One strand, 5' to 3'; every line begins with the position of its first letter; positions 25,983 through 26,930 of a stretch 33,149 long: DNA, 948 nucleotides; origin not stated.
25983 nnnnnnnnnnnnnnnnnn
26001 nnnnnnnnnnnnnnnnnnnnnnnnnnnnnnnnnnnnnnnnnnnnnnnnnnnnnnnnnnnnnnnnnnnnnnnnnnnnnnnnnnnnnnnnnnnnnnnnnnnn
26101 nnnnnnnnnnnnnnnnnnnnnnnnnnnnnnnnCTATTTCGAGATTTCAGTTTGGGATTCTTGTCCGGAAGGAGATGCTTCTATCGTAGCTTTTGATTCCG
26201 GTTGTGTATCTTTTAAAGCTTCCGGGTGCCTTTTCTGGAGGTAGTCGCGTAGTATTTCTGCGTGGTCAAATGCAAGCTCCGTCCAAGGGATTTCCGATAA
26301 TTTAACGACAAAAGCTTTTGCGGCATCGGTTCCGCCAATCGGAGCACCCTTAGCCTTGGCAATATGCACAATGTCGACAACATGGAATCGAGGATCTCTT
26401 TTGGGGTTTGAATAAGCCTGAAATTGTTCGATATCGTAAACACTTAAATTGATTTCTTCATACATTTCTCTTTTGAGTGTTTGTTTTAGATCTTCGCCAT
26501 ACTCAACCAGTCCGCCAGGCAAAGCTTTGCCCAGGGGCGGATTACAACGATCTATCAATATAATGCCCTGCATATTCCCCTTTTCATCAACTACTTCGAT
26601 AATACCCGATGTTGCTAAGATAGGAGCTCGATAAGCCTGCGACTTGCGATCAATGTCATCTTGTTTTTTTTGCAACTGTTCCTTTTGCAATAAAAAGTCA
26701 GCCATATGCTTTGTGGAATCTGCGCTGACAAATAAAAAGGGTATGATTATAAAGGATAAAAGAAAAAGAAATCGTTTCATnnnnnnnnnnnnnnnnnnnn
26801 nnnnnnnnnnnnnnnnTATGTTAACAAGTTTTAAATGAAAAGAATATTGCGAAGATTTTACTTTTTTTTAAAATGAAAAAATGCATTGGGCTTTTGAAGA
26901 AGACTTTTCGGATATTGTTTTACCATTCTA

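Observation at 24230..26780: Exported Nudix - DcaP-like porin - NTP pyrophosphohydrolase trio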

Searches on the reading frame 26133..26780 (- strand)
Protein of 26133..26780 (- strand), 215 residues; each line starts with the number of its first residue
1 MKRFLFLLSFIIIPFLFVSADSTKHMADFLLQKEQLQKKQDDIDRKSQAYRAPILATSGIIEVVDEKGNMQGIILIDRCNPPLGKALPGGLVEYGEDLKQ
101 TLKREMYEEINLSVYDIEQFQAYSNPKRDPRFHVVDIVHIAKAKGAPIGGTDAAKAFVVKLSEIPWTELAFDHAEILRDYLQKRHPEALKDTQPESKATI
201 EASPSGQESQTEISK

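Call 3: search_protein_families(library=pfam, proteins=[window:26133-26780:-], max_evalue=0.1)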
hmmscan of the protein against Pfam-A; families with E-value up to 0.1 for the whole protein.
window:26133-26780:- (215 aa): 3 families
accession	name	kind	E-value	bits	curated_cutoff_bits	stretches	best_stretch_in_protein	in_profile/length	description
PF00293.34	NUDIX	-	6.6e-14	52.5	21.1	1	59-179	7-133/134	NUDIX domain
PF22327.2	Nudt16-like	-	0.013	15.9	27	1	87-117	37-68/161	U8 snoRNA-decapping enzyme-like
PF10161.14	DDDD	-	0.023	14.9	27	1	5-43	36-74/76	Putative mitochondrial precursor protein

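Call 4: search_protein_families(library=ncbifam, proteins=[window:26133-26780:-], max_evalue=0.1)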
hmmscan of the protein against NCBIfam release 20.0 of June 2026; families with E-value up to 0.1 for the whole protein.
window:26133-26780:- (215 aa): 18 families
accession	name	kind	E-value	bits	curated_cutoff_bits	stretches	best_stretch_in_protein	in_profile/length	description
NF050029.2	TransRepNtr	equivalog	1.4e-10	41.1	400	1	46-181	13-153/245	ADPR responsive transcriptional repressor NtrR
TIGR00586.1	mutt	equivalog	1.4e-05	25.1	97.9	1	87-176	36-123/129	8-oxo-dGTP diphosphatase MutT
NF006530.0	PRK08999.1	equivalog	3.4e-05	23.1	245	1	87-150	37-99/315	Nudix family hydrolase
NF003786.0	PRK05379.1-2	equivalog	0.00015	21.1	397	1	35-180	194-351/354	bifunctional nicotinamide-nucleotide adenylyltransferase/Nudix hydroxylase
NF001299.0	PRK00241.1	equivalog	0.00025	20.6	158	1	90-120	166-196/263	NAD(+) diphosphatase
NF003791.0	PRK05379.2-3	equivalog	0.00029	20.1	409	1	71-181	212-337/340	bifunctional nicotinamide-nucleotide adenylyltransferase/Nudix hydroxylase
NF008044.0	PRK10776.1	equivalog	0.0004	20.3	148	1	87-150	35-97/130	8-oxo-dGTP diphosphatase MutT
TIGR02705.1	nudix_YtkD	equivalog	0.0013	18.3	154.4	1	84-129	46-91/156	RNA deprotection pyrophosphohydrolase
NF041652.1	Nud_hyd_Dein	equivalog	0.0072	16.6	200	1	86-145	46-104/152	Nudix hydrolase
NF003785.0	PRK05379.1-1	equivalog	0.0075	15.5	418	1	73-115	216-260/347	bifunctional nicotinamide-nucleotide adenylyltransferase/Nudix hydroxylase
NF007834.0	PRK10546.1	equivalog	0.011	15.6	156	1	87-148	34-94/135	pyrimidine (deoxy)nucleoside triphosphate diphosphatase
NF012016.0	PRK15472.1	equivalog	0.011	15.4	95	1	78-111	26-59/141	nucleoside triphosphatase NudI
NF003788.0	PRK05379.1-5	equivalog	0.017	14.4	354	1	73-164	227-329/351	bifunctional nicotinamide-nucleotide adenylyltransferase/Nudix hydroxylase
NF001934.0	PRK00714.1-1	equivalog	0.021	14.3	241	1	84-120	32-68/176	RNA pyrophosphohydrolase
NF001938.0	PRK00714.1-5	equivalog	0.021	14.2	116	1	87-114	49-76/172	RNA pyrophosphohydrolase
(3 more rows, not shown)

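Call 8: find_homologous_proteins(query=window:26133-26780:-)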
Query window:26133-26780:- (215 aa): 1293 proteins with E <= 0.001 among 1523 candidates; the best 120 are listed.
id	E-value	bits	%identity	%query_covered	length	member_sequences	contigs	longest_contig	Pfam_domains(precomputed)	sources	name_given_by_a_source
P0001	1.9e-119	415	100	88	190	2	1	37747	PF00293.35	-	-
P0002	2.3e-65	238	62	81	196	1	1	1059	PF00293.35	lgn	-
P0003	4.7e-58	214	53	89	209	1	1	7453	PF00293.35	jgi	jgi:8-oxo-dGTP diphosphatase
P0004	7.2e-48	181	57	68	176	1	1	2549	PF00293.35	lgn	-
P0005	4.6e-45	172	55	66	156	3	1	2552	PF00293.35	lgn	-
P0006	2.9e-44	169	48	85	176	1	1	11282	PF00293.35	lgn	-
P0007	4.2e-44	169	57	64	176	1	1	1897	PF00293.35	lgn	-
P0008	7.6e-44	168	58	63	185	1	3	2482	PF00293.35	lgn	-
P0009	1.1e-43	167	56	63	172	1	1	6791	PF00293.35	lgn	-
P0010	6.1e-43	165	48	86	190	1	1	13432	PF00293.35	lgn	-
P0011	1.4e-42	164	53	64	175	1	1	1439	PF00293.35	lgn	-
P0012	1.9e-42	163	54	64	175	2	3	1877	PF00293.35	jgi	jgi:8-oxo-dGTP diphosphatase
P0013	3.2e-42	163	46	84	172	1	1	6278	PF00293.35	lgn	-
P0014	4.8e-42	162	54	66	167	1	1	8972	PF00293.35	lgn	-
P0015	5.6e-42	162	57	63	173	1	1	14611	PF00293.35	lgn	-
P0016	1.2e-41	161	44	89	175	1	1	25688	PF00293.35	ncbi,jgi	jgi:8-oxo-dGTP diphosphatase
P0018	2.8e-41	160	58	63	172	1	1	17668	PF00293.35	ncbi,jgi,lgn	-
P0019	2.9e-41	160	56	62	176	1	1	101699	PF00293.35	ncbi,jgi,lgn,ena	jgi:8-oxo-dGTP diphosphatase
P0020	5.1e-41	159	44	83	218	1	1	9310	PF00293.35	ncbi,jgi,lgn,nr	ncbi:MAG: NUDIX hydrolase [Puniceicoccales bacterium]|jgi:8-oxo-dGTP diphosphatase|nr:NUDIX hydrolas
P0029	7.6e-39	152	50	68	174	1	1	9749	PF00293.35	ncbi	-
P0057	1.0e-34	138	52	63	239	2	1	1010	PF00293.35,PF01661.28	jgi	jgi:ADP-ribose pyrophosphatase YjhB (NUDIX family)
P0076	8.0e-34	135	48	68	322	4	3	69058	PF00293.35,PF01661.28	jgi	jgi:O-acetyl-ADP-ribose deacetylase (regulator of RNase III)/ADP-ribose pyrophosphatase YjhB (NUDIX 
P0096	5.2e-33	133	52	62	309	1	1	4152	PF00293.35,PF01661.28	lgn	-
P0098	5.8e-33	132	51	61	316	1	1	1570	PF00293.35,PF01661.28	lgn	-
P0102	7.2e-33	132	53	62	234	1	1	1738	PF00293.35,PF01661.28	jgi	jgi:ADP-ribose pyrophosphatase YjhB (NUDIX family)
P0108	1.5e-32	131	54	61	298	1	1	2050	PF00293.35,PF01661.28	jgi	jgi:O-acetyl-ADP-ribose deacetylase (regulator of RNase III)/ADP-ribose pyrophosphatase YjhB (NUDIX 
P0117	2.2e-32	131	51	62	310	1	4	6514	PF00293.35,PF01661.28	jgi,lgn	-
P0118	2.2e-32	131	51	62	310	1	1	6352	PF00293.35,PF01661.28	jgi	-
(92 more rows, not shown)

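Call 12: find_related_loci(query=A1, collection=genome_contigs, flank=6000)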
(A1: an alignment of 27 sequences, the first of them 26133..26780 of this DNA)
Query A1 (215 aa) in genome_contigs; peptide patterns used: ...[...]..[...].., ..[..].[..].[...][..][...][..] (x = any residue, [..] = any of these).
599 stretches matched a pattern (row limit reached: there are more); 395 encode a relative of the query (tblastn E <= 1e-3); the best 80 are kept; 80 distinct loci.
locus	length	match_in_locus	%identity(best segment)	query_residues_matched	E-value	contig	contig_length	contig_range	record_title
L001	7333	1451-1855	57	50-185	2e-48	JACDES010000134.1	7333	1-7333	MAG: Parachlamydiaceae bacterium isolate MGR_bin366 SD2903_NODE_1887_length_7333_cov_3.102831, whole genome shotgun sequ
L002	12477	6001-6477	46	5-184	5e-48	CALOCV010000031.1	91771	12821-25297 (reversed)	MAG: Parachlamydiales bacterium isolate LOGT_bin.0193 genome assembly, contig: contig_13856, whole genome shotgun sequen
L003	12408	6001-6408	54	48-184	3e-47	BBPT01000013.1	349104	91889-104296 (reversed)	Parachlamydiaceae bacterium HS-T3 DNA, contig: NODE_14, whole genome shotgun sequence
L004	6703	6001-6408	56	49-185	3e-47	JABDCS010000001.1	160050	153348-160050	MAG: Chlamydiae bacterium isolate BWMinHeated_Nextera75_MAG3 3300020831.a:Ga0207143_1001, whole genome shotgun sequence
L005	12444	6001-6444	51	35-182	1e-46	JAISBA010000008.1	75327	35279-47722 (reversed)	MAG: Puniceicoccales bacterium isolate Gx481_bin184 k119_180449, whole genome shotgun sequence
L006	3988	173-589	51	45-183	5e-45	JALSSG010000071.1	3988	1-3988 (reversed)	MAG: Hydrogenothermaceae bacterium isolate 356-308_metabat2_scaf2bin.042 356-308_scaffold_18139_c1, whole genome shotgun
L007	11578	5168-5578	54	45-181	1e-43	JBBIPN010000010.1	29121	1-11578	MAG: Sulfurihydrogenibium sp. isolate SIS170217_bin_303 NODE_226_length_29121_cov_29.8202, whole genome shotgun sequence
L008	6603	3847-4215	55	69-191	9e-43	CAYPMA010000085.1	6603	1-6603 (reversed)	MAG TPA_asm: uncultured bacterium isolate binchicken_co129_128 genome assembly, contig: NODE_39739_length_6603_cov_4.956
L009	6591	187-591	49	51-185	2e-42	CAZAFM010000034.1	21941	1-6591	MAG TPA_asm: uncultured Campylobacterales bacterium isolate SRP252850_co1_171 genome assembly, contig: NODE_4271_length_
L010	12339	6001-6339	57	73-185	6e-42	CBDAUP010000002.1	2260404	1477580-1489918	MAG: Parachlamydiaceae bacterium isolate 80808b01-bdcd-45dd-a412-a3e3b2eb81fe genome assembly, contig: contig_2, whole g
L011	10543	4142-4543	51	51-184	4e-42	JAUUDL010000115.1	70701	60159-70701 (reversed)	MAG: Hydrogenimonas sp. isolate WV45_bin5 all_Scaff001784, whole genome shotgun sequence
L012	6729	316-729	50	46-183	3e-41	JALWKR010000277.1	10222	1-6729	MAG: Persephonella sp. isolate M17_metabat2_scaf2bin.002 M17_NODE_7250_length_10222_cov_3.724418, whole genome shotgun s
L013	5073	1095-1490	54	51-183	3e-41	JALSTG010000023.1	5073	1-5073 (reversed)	MAG: Campylobacteraceae bacterium isolate 356-308_metabat2_scaf2bin.090 356-308_scaffold_12715_c1, whole genome shotgun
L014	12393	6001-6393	50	51-181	5e-40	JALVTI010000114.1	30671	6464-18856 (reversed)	MAG: Aquificales bacterium isolate M1_metabat1_scaf2bin.021 M1_NODE_320_length_30671_cov_18.765126, whole genome shotgun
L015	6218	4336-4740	49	49-183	2e-39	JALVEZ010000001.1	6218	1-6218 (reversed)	MAG: Hydrogenothermaceae bacterium isolate 134-614_metabat2_scaf2bin.138 134-614_scaffold_10044_c1, whole genome shotgun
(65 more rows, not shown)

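Call 14: find_encoding_contigs(protein=P0001, flank=10000, max_places=3)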
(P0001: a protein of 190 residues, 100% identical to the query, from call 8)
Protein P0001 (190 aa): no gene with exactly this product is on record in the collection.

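Call 15: find_encoding_contigs(protein=P0019, flank=8000, max_places=3)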
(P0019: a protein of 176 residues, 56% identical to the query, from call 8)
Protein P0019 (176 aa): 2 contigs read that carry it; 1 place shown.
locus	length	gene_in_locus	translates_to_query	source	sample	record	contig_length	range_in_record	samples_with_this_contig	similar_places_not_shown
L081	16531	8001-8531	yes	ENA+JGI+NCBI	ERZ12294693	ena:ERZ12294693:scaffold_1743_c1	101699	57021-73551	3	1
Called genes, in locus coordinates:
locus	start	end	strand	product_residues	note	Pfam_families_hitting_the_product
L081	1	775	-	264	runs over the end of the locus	PF09952:AbiEi_2 (weak)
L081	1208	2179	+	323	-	PF00293:NUDIX, PF14815:NUDIX_4 (weak), PF13523:Acetyltransf_8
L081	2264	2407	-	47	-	-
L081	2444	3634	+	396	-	-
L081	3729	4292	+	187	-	PF01035:DNA_binding_1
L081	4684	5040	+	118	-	PF01588:tRNA_bind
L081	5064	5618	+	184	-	PF07566:DUF1543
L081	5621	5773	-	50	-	-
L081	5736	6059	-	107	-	-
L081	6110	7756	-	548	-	PF13575:DUF4135 (faint)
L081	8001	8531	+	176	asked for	PF00293:NUDIX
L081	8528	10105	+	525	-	PF20717:DUF6829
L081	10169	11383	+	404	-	PF01636:APH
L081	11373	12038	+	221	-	PF00596:Aldolase_II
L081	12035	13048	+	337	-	PF01008:IF-2B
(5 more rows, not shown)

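Call 16: list_cluster_members(proteins=[P0016, P0018, P0019, P0029, P0003, P0020])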
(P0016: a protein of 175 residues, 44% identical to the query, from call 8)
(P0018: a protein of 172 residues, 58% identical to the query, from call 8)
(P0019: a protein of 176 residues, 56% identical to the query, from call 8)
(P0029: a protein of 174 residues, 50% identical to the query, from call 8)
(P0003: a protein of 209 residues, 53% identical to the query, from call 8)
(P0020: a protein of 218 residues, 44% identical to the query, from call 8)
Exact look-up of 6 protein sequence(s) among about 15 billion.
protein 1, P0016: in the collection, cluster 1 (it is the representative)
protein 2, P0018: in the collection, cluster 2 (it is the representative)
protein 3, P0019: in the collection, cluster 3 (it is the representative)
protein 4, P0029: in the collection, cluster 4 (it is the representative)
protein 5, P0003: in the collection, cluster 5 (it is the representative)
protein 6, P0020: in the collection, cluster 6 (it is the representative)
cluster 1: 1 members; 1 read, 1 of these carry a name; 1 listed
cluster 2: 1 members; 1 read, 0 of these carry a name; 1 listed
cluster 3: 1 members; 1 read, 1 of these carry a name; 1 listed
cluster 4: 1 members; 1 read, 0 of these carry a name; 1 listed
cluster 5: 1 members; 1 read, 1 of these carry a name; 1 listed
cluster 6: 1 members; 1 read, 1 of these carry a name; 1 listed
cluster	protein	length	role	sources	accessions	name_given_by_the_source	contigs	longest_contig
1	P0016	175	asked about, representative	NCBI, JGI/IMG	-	8-oxo-dGTP diphosphatase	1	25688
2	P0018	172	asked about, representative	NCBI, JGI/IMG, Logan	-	-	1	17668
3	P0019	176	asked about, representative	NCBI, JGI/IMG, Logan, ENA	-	8-oxo-dGTP diphosphatase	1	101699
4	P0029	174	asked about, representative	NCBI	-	-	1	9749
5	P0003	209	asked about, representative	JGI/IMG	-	8-oxo-dGTP diphosphatase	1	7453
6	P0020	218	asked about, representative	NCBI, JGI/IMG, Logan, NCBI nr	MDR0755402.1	MAG: NUDIX hydrolase [Puniceicoccales bacterium] | 8-oxo-dGTP diphosphatase | NUDIX hydrolase [Puniceicoccales bacterium]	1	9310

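Call 19: find_encoding_contigs(protein=P0003, flank=8000, max_places=3)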
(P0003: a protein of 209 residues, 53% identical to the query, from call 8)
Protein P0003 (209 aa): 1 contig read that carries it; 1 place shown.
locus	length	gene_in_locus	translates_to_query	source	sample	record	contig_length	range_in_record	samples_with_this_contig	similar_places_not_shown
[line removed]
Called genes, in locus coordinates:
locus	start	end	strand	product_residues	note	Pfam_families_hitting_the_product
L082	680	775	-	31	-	-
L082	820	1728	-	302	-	PF00701:DHDPS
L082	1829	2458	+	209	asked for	PF00293:NUDIX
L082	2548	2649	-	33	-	-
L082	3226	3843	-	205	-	PF02397:Bac_transf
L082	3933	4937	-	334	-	PF01041:DegT_DnrJ_EryC1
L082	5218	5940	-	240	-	-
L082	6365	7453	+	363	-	?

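Call 23: search_solved_structures(query=A1, max_evalue=0.001, show_alignments=2)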
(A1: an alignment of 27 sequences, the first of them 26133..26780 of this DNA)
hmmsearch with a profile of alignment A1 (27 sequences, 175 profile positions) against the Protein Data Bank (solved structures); distinct sequences matched with E-value up to 0.001: 89 (the best 60 are shown).
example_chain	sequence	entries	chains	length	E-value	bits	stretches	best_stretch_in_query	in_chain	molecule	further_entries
2yyh_A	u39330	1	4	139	1.8e-56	193.6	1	32-163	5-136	8-OXO-dGTPase domain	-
2fml_A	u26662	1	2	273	4.4e-23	84.8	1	24-143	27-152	MutT/nudix family protein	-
3i9x_A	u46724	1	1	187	1.3e-13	54.1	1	65-161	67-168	mutT/nudix family protein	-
3id9_A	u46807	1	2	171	8.4e-12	48.1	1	53-113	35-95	MutT/NUDIX family protein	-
2qjo_A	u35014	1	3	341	1.4e-10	44.2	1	24-163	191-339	Bifunctional NMN adenylyltransferase/Nudix hydrolase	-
3gz8_A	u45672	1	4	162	1.7e-10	43.9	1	27-158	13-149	MutT/nudix family protein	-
3gz5_A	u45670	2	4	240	5e-10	42.3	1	27-159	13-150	MutT/nudix family protein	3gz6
2qjt_B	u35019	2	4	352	1.1e-09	41.2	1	31-159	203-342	Nicotinamide-nucleotide adenylyltransferase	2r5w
3cng_A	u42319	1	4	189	2.3e-09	40.2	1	53-168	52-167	NUDIX hydrolase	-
5bs6_A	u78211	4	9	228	3.4e-09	39.6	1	36-159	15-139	transcriptional regulator AraR | transcriptional factor AraR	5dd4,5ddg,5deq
6fl4_A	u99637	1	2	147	6.4e-09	38.7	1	55-107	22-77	Nudix hydrolase 1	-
5gp0_E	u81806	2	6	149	6.5e-09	38.7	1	55-107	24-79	Nudix hydrolase 1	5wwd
6dby_A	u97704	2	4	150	6.5e-09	38.7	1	55-107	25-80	Nudix hydrolase 1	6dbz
4dyw_A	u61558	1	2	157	9.7e-09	38.1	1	54-126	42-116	MutT/NUDIX family protein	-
5wy6_E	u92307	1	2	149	9.1e-08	35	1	55-107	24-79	Nudix hydrolase 1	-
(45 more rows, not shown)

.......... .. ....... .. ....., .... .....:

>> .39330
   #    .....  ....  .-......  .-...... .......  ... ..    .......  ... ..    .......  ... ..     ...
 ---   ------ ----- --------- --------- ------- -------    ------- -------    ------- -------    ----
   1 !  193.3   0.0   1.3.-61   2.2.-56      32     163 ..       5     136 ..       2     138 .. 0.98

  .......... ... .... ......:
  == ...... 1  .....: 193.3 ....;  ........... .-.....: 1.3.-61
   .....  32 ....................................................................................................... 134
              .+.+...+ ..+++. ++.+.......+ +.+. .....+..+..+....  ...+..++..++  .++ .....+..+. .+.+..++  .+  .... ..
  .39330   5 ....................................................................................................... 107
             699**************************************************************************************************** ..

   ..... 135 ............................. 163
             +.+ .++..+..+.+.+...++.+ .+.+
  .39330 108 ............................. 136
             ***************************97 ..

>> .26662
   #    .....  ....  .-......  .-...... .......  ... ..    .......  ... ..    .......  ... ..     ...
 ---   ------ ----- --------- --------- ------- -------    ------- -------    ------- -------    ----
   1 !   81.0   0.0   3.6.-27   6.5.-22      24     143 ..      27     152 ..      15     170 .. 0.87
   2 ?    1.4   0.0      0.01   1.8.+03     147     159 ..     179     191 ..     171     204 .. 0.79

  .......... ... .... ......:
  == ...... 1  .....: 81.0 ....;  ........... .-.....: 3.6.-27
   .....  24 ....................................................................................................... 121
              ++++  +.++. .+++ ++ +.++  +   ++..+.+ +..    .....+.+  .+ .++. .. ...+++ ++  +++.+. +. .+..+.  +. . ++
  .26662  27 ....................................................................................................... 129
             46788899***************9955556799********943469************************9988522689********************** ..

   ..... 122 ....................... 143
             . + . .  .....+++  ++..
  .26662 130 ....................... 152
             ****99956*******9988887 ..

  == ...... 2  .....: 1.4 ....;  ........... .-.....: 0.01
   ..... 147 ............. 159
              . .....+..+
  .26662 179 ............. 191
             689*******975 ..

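Call 41: predict_structure(alignment_id=A1)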
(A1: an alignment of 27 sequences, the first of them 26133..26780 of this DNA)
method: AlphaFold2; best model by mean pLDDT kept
length: 215 residues; sequences in the alignment: 27
mean_pLDDT: 88.5   pTM: 0.72
mean pLDDT of the five models: 88.5, 88.0, 87.4, 86.5, 85.6
residues with pLDDT >= 90: 139; 70-90: 50; 50-70: 26; < 50: 0
segments of 3 or more residues with pLDDT < 50: none
pLDDT, mean of each block of 10 residues (from residue 1): 72 73 86 93 80 94 98 97 95 97 98 98 92 95 98 96 96 96 94 63 58 67
secondary structure, 60 per line:
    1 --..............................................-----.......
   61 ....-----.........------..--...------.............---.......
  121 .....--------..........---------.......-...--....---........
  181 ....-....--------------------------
elements in order: H3-48 E54-64 E70-78 E89-91 H98-110 E114-125 E134-143 E153-159 H173-184 H186-189
